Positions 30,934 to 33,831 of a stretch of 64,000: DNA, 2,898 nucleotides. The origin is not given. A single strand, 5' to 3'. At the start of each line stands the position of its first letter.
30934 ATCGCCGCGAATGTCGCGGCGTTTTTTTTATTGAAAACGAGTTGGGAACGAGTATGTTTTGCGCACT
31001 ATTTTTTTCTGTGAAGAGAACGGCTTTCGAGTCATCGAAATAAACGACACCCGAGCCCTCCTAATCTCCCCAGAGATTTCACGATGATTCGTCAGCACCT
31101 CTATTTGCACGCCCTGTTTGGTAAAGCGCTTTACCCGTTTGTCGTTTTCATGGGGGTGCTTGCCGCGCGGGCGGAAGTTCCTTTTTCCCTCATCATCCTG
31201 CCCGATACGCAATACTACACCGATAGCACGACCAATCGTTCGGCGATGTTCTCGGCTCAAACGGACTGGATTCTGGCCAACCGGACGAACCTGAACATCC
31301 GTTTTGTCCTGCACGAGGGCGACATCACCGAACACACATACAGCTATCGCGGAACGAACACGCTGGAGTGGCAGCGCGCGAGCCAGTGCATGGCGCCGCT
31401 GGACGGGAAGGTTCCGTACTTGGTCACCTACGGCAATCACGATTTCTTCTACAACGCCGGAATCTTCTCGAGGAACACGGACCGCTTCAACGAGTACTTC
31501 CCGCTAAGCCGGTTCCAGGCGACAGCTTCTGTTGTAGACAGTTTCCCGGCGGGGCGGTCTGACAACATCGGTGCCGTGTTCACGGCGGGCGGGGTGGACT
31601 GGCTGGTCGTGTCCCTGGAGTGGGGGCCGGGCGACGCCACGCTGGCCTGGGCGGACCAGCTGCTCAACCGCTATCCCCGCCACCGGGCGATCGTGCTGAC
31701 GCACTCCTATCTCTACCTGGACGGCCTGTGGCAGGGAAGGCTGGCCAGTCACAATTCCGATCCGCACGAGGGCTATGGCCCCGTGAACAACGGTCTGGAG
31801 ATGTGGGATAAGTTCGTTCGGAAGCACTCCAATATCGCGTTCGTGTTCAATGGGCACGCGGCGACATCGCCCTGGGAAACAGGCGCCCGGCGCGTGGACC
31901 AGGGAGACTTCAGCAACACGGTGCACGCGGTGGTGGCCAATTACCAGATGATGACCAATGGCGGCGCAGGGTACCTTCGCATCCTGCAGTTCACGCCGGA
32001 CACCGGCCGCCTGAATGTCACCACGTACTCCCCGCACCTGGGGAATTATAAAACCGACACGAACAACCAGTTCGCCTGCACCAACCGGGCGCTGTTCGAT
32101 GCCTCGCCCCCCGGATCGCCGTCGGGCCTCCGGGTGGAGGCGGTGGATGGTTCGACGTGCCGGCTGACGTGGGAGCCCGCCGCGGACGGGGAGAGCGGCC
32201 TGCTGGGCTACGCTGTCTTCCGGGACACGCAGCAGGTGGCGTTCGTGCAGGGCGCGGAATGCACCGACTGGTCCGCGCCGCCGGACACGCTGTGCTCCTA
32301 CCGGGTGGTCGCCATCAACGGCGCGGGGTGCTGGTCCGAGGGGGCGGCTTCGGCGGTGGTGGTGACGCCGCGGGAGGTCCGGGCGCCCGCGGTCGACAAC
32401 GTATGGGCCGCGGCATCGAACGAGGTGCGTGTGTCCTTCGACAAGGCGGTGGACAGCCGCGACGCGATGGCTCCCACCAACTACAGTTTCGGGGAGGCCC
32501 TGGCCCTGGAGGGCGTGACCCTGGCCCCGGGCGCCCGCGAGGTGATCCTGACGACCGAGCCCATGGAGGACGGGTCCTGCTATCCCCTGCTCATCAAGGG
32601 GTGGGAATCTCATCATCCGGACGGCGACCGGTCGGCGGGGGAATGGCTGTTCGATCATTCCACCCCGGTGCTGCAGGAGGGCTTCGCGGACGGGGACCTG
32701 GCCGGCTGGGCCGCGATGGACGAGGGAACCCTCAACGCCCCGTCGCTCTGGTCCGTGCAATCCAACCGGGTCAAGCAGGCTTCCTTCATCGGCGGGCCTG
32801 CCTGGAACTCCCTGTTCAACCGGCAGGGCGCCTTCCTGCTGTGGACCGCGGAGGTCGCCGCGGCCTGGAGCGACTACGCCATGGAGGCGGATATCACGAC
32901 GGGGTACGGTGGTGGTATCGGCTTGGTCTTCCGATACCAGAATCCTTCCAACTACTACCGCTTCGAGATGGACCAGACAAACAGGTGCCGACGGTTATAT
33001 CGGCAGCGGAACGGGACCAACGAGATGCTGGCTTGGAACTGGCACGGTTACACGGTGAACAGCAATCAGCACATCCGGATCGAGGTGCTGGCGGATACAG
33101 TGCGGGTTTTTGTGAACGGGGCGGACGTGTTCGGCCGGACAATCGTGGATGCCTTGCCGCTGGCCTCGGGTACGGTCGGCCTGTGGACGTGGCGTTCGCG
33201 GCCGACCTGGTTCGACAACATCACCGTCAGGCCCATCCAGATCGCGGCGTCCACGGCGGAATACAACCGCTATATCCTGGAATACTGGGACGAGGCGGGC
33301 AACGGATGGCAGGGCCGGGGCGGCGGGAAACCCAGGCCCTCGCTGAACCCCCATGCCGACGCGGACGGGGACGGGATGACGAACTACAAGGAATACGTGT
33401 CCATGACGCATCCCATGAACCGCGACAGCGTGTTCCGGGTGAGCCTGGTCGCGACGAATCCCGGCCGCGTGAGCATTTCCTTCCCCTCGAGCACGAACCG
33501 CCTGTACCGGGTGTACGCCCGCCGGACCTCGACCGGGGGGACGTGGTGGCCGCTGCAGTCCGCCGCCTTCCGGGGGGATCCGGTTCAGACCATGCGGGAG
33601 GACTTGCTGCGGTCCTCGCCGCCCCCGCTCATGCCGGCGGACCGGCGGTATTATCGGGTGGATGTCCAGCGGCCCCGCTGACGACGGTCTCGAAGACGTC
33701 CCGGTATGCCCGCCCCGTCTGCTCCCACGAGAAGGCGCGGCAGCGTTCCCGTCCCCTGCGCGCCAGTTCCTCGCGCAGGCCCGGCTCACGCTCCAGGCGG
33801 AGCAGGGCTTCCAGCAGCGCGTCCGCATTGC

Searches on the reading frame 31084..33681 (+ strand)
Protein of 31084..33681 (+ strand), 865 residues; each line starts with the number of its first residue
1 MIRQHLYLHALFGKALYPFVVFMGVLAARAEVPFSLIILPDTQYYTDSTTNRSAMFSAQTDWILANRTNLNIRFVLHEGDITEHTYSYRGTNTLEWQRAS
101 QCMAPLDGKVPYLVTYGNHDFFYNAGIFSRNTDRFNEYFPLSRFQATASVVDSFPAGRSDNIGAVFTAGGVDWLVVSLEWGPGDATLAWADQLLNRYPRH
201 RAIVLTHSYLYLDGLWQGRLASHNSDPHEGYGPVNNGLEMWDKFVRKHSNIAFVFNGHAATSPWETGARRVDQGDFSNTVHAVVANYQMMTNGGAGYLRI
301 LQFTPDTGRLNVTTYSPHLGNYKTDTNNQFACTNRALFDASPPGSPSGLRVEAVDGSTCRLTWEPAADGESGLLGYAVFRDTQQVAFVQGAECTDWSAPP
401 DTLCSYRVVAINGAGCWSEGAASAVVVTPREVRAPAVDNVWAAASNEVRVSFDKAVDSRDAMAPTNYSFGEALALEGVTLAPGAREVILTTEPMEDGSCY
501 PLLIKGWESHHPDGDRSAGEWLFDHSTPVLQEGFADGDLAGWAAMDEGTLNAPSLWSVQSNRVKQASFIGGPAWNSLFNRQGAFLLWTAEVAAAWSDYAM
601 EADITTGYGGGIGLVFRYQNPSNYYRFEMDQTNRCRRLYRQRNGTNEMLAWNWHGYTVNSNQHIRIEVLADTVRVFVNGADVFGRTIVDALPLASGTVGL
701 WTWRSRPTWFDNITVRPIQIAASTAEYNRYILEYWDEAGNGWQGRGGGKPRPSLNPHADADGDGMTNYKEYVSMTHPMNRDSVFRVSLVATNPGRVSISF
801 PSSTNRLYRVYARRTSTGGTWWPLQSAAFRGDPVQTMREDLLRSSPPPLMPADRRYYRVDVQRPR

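Call 7: search_protein_families(library=pfam, proteins=[window:31246-33681:+], max_evalue=0.01)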
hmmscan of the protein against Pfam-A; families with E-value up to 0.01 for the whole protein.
window:31246-33681:+ (811 aa): 3 families
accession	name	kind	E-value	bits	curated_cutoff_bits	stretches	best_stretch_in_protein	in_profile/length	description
PF00149.33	Metallophos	-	6.2e-08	33.7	21.5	1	14-204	27-187/191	Calcineurin-like phosphoesterase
PF06439.18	3keto-disac_hyd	-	1.2e-06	29.1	26.8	1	483-662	9-187/187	3-keto-disaccharide hydrolase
PF00041.27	fn3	-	0.00033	21.3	25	1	291-361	2-73/84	Fibronectin type III domain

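Call 9: search_protein_families(library=ncbifam, proteins=[window:31246-33681:+], max_evalue=0.001)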
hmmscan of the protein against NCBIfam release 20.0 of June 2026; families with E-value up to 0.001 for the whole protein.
window:31246-33681:+ (811 aa): 1 family
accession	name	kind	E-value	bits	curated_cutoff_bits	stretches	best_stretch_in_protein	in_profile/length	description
NF041611.1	exoglucan_CbhB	equivalog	5.1e-09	34.7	1950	1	280-386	792-897/997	exoglucanase CbhB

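Call 88: search_protein_families(library=pfam, proteins=[window:31084-33681:+], max_evalue=0.001)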
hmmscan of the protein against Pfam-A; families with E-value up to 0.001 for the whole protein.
window:31084-33681:+ (865 aa): 3 families
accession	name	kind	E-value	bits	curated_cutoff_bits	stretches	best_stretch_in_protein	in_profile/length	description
PF00149.33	Metallophos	-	3.4e-08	34.6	21.5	1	65-258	24-187/191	Calcineurin-like phosphoesterase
PF06439.18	3keto-disac_hyd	-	1.4e-06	28.9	26.8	1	537-716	9-187/187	3-keto-disaccharide hydrolase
PF00041.27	fn3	-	0.00038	21.1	25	0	345-415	2-73/84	Fibronectin type III domain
